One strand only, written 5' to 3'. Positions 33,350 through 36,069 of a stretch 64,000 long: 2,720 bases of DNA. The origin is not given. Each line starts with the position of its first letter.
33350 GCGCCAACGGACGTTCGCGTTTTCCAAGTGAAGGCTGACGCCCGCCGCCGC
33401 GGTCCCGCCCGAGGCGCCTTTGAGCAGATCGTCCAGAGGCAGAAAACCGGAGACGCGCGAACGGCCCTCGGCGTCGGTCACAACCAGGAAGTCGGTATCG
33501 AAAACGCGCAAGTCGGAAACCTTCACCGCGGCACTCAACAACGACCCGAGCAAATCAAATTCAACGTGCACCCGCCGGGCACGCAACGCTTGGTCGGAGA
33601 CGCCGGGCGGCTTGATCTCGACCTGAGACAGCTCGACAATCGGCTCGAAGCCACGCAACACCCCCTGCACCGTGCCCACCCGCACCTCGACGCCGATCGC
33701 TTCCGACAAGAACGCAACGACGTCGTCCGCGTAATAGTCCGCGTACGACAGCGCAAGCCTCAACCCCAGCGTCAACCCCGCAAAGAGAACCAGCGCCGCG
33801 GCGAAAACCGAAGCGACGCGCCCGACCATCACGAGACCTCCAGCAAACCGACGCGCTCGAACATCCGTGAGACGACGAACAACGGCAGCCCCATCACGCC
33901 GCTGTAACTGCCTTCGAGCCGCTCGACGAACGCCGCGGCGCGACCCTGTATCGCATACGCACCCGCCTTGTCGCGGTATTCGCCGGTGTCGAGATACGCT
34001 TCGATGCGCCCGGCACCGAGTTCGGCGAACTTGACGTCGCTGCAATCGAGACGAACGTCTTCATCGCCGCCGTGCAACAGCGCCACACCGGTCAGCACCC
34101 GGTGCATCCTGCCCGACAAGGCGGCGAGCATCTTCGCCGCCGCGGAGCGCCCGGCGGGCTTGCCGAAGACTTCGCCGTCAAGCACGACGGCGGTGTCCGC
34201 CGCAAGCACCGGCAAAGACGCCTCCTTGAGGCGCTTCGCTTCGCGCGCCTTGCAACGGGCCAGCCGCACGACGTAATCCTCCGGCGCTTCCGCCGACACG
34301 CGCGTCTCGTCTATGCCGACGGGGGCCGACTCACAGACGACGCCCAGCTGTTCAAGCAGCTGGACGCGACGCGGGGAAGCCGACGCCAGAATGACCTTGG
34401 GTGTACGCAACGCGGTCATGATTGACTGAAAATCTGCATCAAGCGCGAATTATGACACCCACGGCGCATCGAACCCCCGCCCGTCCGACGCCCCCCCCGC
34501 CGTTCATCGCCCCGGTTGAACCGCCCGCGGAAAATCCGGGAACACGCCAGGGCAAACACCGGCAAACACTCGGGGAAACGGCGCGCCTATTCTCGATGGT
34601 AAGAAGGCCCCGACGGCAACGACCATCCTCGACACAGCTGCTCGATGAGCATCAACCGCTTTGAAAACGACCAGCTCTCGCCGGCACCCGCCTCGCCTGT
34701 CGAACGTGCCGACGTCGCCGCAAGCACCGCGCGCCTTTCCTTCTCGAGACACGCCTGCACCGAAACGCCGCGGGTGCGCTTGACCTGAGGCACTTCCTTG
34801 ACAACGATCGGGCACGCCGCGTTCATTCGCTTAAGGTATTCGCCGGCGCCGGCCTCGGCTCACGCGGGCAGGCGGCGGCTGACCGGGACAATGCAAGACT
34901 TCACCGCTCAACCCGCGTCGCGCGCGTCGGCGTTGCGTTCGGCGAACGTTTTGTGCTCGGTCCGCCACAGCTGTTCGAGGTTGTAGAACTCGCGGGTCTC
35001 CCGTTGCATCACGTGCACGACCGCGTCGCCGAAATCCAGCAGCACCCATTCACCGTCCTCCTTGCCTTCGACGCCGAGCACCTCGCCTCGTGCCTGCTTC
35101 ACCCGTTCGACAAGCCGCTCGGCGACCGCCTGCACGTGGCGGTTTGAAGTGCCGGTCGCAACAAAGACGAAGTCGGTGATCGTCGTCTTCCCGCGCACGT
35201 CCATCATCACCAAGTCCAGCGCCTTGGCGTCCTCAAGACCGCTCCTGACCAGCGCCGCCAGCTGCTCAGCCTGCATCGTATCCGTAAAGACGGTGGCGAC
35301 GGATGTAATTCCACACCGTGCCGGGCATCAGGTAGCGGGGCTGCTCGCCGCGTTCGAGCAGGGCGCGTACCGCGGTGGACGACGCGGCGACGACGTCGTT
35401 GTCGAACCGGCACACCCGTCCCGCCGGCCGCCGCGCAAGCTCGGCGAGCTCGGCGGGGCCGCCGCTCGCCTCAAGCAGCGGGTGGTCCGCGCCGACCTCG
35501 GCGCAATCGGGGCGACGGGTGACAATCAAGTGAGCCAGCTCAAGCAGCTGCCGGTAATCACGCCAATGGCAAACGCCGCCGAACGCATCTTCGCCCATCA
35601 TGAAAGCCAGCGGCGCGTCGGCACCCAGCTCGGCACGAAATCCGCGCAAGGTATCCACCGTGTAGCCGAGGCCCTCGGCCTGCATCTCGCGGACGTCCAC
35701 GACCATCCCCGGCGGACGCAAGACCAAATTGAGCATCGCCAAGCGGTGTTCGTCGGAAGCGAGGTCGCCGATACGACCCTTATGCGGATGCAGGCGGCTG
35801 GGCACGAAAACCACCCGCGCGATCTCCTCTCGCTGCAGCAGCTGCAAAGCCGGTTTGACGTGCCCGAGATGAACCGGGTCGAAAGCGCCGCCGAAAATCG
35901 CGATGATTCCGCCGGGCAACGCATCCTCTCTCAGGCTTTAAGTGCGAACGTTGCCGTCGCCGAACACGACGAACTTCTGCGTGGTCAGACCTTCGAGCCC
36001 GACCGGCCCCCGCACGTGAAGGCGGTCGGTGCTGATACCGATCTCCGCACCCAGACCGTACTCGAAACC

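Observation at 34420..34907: rlmH reduced to a remnant: in-frame TGA at the conserved Trp plus ~49-aa core deletion, with loss of downstream mrdA-rodA synteny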

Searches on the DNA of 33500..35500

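Call 47: search_rna_families(source=window, start=33500, end=35500, threshold=evalue, max_evalue=1)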
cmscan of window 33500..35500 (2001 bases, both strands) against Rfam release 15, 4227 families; matches with E-value up to 1: 2.
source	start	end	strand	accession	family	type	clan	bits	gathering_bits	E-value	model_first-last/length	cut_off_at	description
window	34302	34367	-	RF02930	aspS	Cis-reg;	-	24.1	42.5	0.31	1-79/79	no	aspS RNA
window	34207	34321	-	RF02423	Bp1_781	Gene; sRNA;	-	15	80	0.48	23-127/230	no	Burkholderia sRNA Bp1_Cand871_SIPHT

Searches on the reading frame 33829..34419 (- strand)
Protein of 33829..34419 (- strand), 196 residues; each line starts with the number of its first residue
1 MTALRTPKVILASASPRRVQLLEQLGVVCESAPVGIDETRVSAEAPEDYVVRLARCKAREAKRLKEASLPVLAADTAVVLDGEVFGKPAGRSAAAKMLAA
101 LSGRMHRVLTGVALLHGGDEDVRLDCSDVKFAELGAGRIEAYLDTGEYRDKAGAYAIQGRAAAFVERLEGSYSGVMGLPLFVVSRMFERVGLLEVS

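Call 5: search_protein_families(library=pfam, proteins=[window:33829-34419:-], max_evalue=1)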
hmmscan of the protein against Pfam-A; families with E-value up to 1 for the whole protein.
window:33829-34419:- (196 aa): 2 families
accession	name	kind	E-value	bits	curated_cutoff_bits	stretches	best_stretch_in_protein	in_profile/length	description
PF02545.19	Maf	-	5.4e-55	186.4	27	1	8-189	1-186/187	Maf-like protein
PF13466.11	STAS_2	-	0.3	11.7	29.2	0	113-134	21-41/80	STAS domain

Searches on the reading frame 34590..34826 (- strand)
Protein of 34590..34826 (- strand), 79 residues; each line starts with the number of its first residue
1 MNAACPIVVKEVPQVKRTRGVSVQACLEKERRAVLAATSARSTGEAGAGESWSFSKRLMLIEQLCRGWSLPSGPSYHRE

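Call 5: search_protein_families(library=pfam, proteins=[window:34590-34826:-], max_evalue=1)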
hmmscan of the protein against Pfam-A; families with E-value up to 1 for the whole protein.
seq(79 aa): 1 family
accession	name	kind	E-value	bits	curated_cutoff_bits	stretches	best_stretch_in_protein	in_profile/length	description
PF02590.22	SPOUT_MTase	-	0.0061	17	27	1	57-77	134-154/154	Predicted SPOUT methyltransferase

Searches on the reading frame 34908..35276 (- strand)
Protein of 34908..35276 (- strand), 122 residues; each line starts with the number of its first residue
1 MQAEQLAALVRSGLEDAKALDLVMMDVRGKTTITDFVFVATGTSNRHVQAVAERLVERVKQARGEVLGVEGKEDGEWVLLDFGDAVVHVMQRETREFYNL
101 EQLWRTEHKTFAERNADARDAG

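Call 5: search_protein_families(library=pfam, proteins=[window:34908-35276:-], max_evalue=1)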
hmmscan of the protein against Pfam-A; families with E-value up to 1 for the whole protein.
window:34908-35276:- (122 aa): 3 families
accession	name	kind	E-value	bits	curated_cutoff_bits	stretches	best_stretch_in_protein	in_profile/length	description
PF02410.21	RsfS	-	1.2e-32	112.4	21.6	1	12-104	5-98/98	Ribosomal silencing factor during starvation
PF20582.4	UPF0758_N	-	0.038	14.5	27.1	0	2-22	24-44/77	UPF0758 N-terminal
PF20711.2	DUF6825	-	0.098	13.6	27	1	49-88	12-53/105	Family of unknown function (DUF6825)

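Call 7: find_related_loci(query=window:34908-35276:-, collection=genome_contigs, flank=6000)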
Query window:34908-35276:- (122 aa) in genome_contigs; peptide patterns used: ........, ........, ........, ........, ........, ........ (x = any residue, [..] = any of these).
312 stretches matched a pattern; 37 encode a relative of the query (tblastn E <= 1e-3); 37 distinct loci.
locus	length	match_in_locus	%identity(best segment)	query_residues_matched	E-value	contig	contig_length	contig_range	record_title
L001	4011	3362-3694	84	1-111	2e-60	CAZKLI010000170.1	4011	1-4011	MAG TPA_asm: uncultured Chromatiales bacterium isolate SRP338948_co1_35 genome assembly, contig: k141_114773, whole geno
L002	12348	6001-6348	69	1-116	2e-50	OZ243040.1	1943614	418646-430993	MAG: Candidatus Oxydemutatoraceae bacterium isolate d409439e-bbe9-4395-9690-5ca113de89f6 genome assembly, chromosome: 1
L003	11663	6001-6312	57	1-104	8e-38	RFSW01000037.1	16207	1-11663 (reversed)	MAG: Betaproteobacteria bacterium isolate WB4_1_1427 contig_100_36, whole genome shotgun sequence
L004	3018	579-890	56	1-104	2e-37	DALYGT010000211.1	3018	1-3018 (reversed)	MAG TPA_asm: Burkholderiales bacterium isolate CTOTU29322 NODE_3786_length_3018_cov_3.969963, whole genome shotgun seque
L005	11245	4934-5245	56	1-104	2e-36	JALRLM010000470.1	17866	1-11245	MAG: Hydrocarboniphaga sp. isolate YM.9 YM_1218837, whole genome shotgun sequence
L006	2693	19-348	53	1-110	2e-36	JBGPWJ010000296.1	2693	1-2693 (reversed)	MAG: Gammaproteobacteria bacterium isolate OBJ1_062018_090_67 k141_155324_length_2693_cov_12.9279, whole genome shotgun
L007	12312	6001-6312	55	1-104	7e-36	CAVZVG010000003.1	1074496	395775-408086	MAG: uncultured Gammaproteobacteria bacterium isolate MFD02416.bin.1.7 genome assembly, contig: contig_21381, whole geno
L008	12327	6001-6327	52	1-109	3e-36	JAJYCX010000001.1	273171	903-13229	MAG: Proteobacteria bacterium isolate BP9.bin76 NODE_30_length_273171_cov_3.015012, whole genome shotgun sequence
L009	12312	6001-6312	55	1-104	6e-36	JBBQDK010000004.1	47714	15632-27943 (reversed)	MAG: Gammaproteobacteria bacterium isolate Co_metawrap_1177 Cmw_1177_k141_25837396_length_47714_cov_8.0000, whole genome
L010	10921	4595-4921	52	1-109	8e-36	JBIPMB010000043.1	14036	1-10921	MAG: Gammaproteobacteria bacterium isolate ME2015-10-10_3300044731_group6_bin74 Rohwer_bin2488_scaffold_3510_c1, whole g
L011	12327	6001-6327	52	1-109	8e-36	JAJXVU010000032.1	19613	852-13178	MAG: Proteobacteria bacterium isolate BP5.bin43 NODE_4541_length_19613_cov_2.316124, whole genome shotgun sequence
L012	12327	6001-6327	52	1-109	8e-36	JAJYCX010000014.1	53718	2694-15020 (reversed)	MAG: Proteobacteria bacterium isolate BP9.bin76 NODE_894_length_53718_cov_2.658338, whole genome shotgun sequence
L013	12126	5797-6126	52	1-116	2e-35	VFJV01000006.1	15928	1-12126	MAG: Gammaproteobacteria bacterium isolate Bin_72_2 c_000002781391, whole genome shotgun sequence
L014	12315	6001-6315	50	1-105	1e-31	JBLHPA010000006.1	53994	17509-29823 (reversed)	MAG: Moritella sp. isolate 3300055726_108 Ga0535650_0000526, whole genome shotgun sequence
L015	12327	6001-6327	50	1-109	8e-35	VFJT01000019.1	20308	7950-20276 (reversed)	MAG: Gammaproteobacteria bacterium isolate Bin_72_12 c_000000540576, whole genome shotgun sequence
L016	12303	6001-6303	53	4-104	1e-32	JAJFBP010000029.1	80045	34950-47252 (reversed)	MAG: Panacagrimonas sp. isolate C_No_T20_A_bin.30 scaffold_265, whole genome shotgun sequence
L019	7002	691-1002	50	1-104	2e-32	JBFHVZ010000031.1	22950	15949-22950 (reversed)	MAG: Pseudomonadales bacterium isolate Mix_sand09.2021.07.G.9 k141_3512913_length_22950_cov_10.0002, whole genome shotgu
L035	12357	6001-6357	44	1-121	2e-25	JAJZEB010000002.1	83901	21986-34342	MAG: Proteobacteria bacterium isolate JA6.bin34 NODE_208_length_83901_cov_3.674792, whole genome shotgun sequence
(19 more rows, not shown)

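Call 8: find_encoding_contigs(protein=window:34908-35276:-, flank=6000, max_places=8)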
Protein window:34908-35276:- (122 aa): 4 contigs read that carry it; 2 places shown.
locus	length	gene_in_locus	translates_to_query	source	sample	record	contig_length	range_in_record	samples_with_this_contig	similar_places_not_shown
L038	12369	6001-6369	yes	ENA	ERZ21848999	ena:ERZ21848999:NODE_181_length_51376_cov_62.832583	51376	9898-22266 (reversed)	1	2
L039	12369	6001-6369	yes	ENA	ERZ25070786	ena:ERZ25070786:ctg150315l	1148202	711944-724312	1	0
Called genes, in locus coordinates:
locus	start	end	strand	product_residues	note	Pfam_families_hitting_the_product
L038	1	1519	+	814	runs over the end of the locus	PF00133:tRNA-synt_1, PF01406:tRNA-synt_1e (faint), PF09334:tRNA-synt_1g, PF13603:tRNA-synt_1_2, PF00133:tRNA-synt_1, PF09334:tRNA-synt_1g (weak), PF08264:Anticodon_1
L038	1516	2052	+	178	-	PF04390:LptE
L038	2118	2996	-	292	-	PF03446:NAD_binding_2, PF14833:NAD_binding_11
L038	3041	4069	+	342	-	PF06144:DNA_pol3_delta, PF14840:DNA_pol3_delt_C (weak)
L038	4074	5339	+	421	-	PF00171:Aldedh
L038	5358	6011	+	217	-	PF01467:CTP_transf_like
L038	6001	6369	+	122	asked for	PF02410:RsfS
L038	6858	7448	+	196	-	PF02545:Maf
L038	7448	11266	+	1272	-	PF13116:YhdP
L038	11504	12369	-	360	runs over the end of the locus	PF00005:ABC_tran, PF13304:AAA_21 (faint), PF08402:TOBE_2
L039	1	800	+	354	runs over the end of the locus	PF02086:MethyltransfD12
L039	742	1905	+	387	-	-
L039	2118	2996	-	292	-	PF03446:NAD_binding_2, PF14833:NAD_binding_11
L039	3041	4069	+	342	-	PF06144:DNA_pol3_delta, PF14840:DNA_pol3_delt_C (weak)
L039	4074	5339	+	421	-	PF00171:Aldedh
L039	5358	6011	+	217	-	PF01467:CTP_transf_like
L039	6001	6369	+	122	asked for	PF02410:RsfS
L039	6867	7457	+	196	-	PF02545:Maf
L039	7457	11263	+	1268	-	PF13116:YhdP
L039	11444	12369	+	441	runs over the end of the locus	PF02463:SMC_N (weak), PF11398:DUF2813 (faint), PF13175:AAA_15, PF13476:AAA_23 (weak), PF13304:AAA_21, PF13175:AAA_15 (weak)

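Call 22: find_related_loci(query=window:34908-35276:-, collection=metagenome_contigs, flank=4000)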
Query window:34908-35276:- (122 aa) in metagenome_contigs; peptide patterns used: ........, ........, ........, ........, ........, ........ (x = any residue, [..] = any of these).
445 stretches matched a pattern; 30 encode a relative of the query (tblastn E <= 1e-3); 30 distinct loci.
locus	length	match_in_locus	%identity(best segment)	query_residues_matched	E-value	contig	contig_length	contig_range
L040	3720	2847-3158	55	1-104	8e-38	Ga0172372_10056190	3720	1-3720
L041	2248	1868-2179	55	1-104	3e-37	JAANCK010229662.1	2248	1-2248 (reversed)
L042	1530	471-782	55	1-104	2e-37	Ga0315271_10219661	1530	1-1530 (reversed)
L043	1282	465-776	55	1-104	2e-37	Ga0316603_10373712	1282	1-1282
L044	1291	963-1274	55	1-104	2e-37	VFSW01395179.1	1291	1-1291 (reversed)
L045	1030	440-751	55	1-104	4e-38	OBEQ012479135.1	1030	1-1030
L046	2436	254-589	53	1-112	1e-36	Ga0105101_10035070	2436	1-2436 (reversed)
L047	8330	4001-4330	52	1-110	2e-36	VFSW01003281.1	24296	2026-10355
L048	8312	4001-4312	54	1-104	1e-34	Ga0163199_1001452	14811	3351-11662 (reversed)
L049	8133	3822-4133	50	1-104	6e-33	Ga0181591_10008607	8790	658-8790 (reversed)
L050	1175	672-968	55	6-104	2e-33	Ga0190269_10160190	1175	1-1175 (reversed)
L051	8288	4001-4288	54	9-104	2e-32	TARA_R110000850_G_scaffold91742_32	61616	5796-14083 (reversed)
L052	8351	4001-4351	46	1-119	1e-31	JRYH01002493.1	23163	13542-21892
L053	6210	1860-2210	46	1-119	9e-32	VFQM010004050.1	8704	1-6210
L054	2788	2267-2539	55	14-104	1e-31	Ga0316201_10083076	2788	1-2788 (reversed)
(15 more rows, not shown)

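Call 53: search_protein_families(library=pfam, proteins=[L014:6810-8672:+, L019:1557-3422:+, L016:6996-8744:+, L035:7154-9025:+, L005:5846-6799:+, L002:7558-8148:+], max_evalue=0.00001)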
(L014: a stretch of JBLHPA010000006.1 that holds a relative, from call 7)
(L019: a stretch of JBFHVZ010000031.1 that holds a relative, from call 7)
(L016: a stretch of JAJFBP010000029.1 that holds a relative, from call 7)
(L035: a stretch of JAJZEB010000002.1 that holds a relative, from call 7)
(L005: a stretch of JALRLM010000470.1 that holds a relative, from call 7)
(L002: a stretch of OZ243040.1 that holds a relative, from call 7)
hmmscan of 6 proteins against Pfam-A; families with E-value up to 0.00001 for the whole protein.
L014:6810-8672:+ (620 aa): 2 families
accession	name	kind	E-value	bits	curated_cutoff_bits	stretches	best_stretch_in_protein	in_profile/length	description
PF00905.27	Transpeptidase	-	2.3e-64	217.9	22.1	1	273-610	1-298/299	Penicillin binding protein transpeptidase domain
PF03717.20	PBP_dimer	-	1.2e-46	159.8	24.4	1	66-241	2-179/180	Penicillin-binding Protein dimerisation domain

L019:1557-3422:+ (621 aa): 2 families
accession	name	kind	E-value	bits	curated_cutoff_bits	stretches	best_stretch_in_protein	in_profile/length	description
PF00905.27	Transpeptidase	-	3.4e-61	207.5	22.1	1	266-602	1-299/299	Penicillin binding protein transpeptidase domain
PF03717.20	PBP_dimer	-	1.1e-43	150.2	24.4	1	62-233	2-178/180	Penicillin-binding Protein dimerisation domain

L016:6996-8744:+ (582 aa): 0 families

L035:7154-9025:+ (623 aa): 0 families

L005:5846-6799:+ (317 aa): 0 families

L002:7558-8148:+ (196 aa): 1 family
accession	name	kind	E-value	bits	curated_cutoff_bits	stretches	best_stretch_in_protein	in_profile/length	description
PF02545.19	Maf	-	6.3e-56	189.4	27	1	8-189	1-186/187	Maf-like protein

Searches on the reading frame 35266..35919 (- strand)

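Call 5: search_protein_families(library=pfam, proteins=[window:35266-35919:-], max_evalue=1)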
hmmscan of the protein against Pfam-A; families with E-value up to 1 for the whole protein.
window:35266-35919:- (217 aa): 1 family
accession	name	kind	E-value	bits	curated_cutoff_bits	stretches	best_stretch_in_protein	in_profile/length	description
PF01467.32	CTP_transf_like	-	3e-17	63.5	21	1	8-185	1-131/133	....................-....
